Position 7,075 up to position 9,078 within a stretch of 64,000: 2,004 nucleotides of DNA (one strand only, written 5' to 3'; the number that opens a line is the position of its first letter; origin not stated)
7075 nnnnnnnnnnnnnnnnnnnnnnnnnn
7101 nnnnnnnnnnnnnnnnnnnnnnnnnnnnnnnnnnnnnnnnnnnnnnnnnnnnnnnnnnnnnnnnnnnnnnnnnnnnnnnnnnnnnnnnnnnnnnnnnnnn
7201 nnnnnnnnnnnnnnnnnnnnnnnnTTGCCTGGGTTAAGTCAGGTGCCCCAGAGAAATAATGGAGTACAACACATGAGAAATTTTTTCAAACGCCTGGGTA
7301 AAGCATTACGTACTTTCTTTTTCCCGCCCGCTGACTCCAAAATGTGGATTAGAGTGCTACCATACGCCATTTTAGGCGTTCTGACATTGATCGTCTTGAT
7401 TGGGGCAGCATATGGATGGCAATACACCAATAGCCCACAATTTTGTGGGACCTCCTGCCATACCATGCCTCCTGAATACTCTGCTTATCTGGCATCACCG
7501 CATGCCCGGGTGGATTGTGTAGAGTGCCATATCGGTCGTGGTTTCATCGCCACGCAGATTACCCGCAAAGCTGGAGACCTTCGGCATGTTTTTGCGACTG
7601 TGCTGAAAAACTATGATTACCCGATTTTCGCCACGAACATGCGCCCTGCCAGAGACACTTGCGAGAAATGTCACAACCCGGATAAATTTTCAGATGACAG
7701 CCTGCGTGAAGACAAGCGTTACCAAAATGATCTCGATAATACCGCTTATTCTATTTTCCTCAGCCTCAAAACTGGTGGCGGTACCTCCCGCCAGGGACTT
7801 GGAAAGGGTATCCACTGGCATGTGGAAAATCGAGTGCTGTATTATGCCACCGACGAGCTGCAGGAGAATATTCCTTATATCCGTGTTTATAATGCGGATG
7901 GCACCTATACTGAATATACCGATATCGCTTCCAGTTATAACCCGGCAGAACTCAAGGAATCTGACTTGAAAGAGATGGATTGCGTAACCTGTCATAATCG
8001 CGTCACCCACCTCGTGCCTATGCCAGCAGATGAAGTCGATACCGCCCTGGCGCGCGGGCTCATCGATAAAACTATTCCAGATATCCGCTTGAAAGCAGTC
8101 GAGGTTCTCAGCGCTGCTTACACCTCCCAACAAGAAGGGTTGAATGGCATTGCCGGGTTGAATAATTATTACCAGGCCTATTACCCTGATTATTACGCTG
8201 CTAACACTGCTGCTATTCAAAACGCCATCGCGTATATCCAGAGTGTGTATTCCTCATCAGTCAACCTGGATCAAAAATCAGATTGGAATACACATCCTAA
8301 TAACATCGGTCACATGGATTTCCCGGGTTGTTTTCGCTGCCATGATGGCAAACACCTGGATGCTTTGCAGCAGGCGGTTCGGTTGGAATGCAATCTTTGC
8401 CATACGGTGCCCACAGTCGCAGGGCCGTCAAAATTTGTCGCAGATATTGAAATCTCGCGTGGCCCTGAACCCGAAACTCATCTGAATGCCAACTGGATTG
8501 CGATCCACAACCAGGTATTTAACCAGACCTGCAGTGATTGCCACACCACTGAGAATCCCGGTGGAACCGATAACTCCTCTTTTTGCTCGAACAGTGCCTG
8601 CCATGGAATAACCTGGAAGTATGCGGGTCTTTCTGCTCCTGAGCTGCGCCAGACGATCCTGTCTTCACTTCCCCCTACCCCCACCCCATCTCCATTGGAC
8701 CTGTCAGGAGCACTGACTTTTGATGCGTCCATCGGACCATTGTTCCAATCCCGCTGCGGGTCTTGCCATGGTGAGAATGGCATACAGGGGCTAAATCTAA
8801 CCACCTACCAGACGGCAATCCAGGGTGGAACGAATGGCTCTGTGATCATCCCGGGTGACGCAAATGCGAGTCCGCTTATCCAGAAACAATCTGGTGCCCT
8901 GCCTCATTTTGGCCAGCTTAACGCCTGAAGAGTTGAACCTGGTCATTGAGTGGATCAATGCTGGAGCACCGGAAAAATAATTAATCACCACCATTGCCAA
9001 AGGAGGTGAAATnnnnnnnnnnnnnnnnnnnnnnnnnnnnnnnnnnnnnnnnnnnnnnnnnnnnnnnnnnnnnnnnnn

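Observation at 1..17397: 17-kb multihaem cytochrome / quinol-oxidoreductase supercluster with its own two-component system and no visible terminal reductase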

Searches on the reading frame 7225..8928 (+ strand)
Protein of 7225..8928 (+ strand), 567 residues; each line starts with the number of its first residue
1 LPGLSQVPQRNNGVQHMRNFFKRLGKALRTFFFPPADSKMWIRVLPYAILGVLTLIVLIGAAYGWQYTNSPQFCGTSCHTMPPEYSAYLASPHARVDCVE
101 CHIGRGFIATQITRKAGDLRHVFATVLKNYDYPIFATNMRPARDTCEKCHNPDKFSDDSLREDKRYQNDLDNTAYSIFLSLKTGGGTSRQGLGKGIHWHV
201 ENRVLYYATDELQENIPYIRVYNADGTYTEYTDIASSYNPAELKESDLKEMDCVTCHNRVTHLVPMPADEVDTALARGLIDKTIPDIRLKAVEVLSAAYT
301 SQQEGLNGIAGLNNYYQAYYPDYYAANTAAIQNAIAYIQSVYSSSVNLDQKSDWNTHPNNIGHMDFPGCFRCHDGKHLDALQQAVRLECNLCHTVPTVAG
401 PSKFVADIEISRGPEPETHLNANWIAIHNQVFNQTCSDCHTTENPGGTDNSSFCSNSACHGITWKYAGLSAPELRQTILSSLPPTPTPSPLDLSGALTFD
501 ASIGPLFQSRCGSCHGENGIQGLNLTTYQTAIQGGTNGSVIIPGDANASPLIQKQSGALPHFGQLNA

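Call 4: search_protein_families(library=pfam, proteins=[window:7225-8928:+], max_evalue=0.01)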
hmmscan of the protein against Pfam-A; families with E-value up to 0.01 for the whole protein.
window:7225-8928:+ (567 aa): 6 families
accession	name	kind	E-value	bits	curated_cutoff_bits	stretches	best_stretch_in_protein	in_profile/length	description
PF03264.19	Cytochrom_NNT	-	8.9e-11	42.3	24.1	1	47-133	12-102/174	NapC/NirT cytochrome c family, N-terminal region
PF13442.11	Cytochrome_CBB3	-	1.2e-06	29.2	27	0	506-526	9-28/68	Cytochrome C oxidase, cbb3-type, subunit III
PF07635.16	PSCyt1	-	3.1e-06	28.1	22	1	511-554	1-45/59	Planctomycete cytochrome C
PF14522.11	Cytochrome_C7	-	4.6e-06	26.8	24.8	0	356-394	43-67/67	Cytochrome c7 and related cytochrome c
PF14537.11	Cytochrom_c3_2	-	0.00029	21.7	25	0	433-465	6-38/79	Cytochrome c3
PF22297.1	PccH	-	0.0047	17.5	24.4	0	498-519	1-22/133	PccH Cytochrome c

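Call 7: search_protein_families(library=ncbifam, proteins=[window:7225-8928:+], max_evalue=0.001)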
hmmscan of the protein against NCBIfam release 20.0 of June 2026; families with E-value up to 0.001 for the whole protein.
window:7225-8928:+ (567 aa): 5 families
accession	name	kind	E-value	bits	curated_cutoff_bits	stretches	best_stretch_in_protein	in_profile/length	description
TIGR03153.1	cytochr_NrfH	equivalog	2.4e-17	63.3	134.2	1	52-151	9-110/138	cytochrome c nitrite reductase small subunit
TIGR02161.1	napC_nirT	subfamily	1.2e-05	25.3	310.6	1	52-129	26-108/185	periplasmic nitrate (or nitrite) reductase c-type cytochrome, NapC/NirT family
TIGR02162.1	torC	equivalog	3.5e-05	23.2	478.2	1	49-133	22-111/387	pentaheme c-type cytochrome TorC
NF011606.0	PRK15032.1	equivalog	9.3e-05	21.7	455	1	44-125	17-103/390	pentaheme c-type cytochrome TorC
NF007906.0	PRK10617.1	equivalog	0.00085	19.2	349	0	49-132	31-120/200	cytochrome c-type protein NapC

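Call 16: search_solved_structures(query=window:7225-8928:+, max_evalue=1)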
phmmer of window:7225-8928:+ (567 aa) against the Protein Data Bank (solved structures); distinct sequences matched with E-value up to 1: 2.
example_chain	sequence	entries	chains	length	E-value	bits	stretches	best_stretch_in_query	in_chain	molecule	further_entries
2j7a_C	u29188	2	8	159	4.2e-09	39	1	45-171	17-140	CYTOCHROME C QUINOL DEHYDROGENASE NRFH | NAPC/NIRT CYTOCHROME C FAMILY PROTEIN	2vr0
4mhc_A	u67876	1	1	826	0.49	12.4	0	191-247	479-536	Nucleoporin NUP157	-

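Call 21: find_homologous_proteins(query=window:7225-8928:+, max_evalue=0.00001)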
Query window:7225-8928:+ (567 aa): 6810 proteins with E <= 0.00001 among 8000 candidates; the best 120 are listed.
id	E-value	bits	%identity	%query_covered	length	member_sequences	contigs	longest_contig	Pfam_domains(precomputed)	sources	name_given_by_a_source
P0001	0.0e+0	1255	95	97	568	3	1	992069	PF03264.20,PF13442.12,PF14522.12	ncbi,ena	-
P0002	0.0e+0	1194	89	97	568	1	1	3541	PF14537.12,PF07635.17,PF03264.20,PF13442.12,PF14522.12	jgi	jgi:hypothetical protein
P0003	0.0e+0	1190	88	97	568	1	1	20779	PF07635.17,PF03264.20,PF13442.12,PF14522.12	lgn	-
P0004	0.0e+0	1190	88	97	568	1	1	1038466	PF07635.17,PF03264.20,PF13442.12,PF14522.12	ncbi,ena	-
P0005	0.0e+0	1174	91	93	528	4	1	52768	PF03264.20,PF14522.12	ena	-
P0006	0.0e+0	1150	86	97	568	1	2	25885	PF03264.20,PF13442.12,PF14522.12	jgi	jgi:nitrate/TMAO reductase-like tetraheme cytochrome c subunit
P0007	0.0e+0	1150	84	97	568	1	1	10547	PF03264.20,PF13442.12,PF14522.12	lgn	-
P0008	0.0e+0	1145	85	97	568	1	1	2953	PF07635.17,PF03264.20,PF13442.12,PF14522.12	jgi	-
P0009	0.0e+0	1143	85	97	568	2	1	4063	PF07635.17,PF03264.20,PF13442.12,PF14522.12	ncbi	ncbi:MAG TPA: NapC/NirT family cytochrome c [Anaerolineales bacterium]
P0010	0.0e+0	1136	84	97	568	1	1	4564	PF07635.17,PF03264.20,PF13442.12,PF14522.12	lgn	-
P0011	0.0e+0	1135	84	97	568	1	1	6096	PF03264.20,PF13442.12,PF14522.12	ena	-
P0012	0.0e+0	1135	84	97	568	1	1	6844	PF07635.17,PF03264.20,PF13442.12,PF14522.12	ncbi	-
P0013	0.0e+0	1134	84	97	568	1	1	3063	PF03264.20,PF13442.12,PF14522.12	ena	-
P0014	0.0e+0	1133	84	97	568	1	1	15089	PF03264.20,PF13442.12,PF14522.12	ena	-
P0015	0.0e+0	1132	85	97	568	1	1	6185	PF14537.12,PF07635.17,PF03264.20,PF13442.12,PF14522.12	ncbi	-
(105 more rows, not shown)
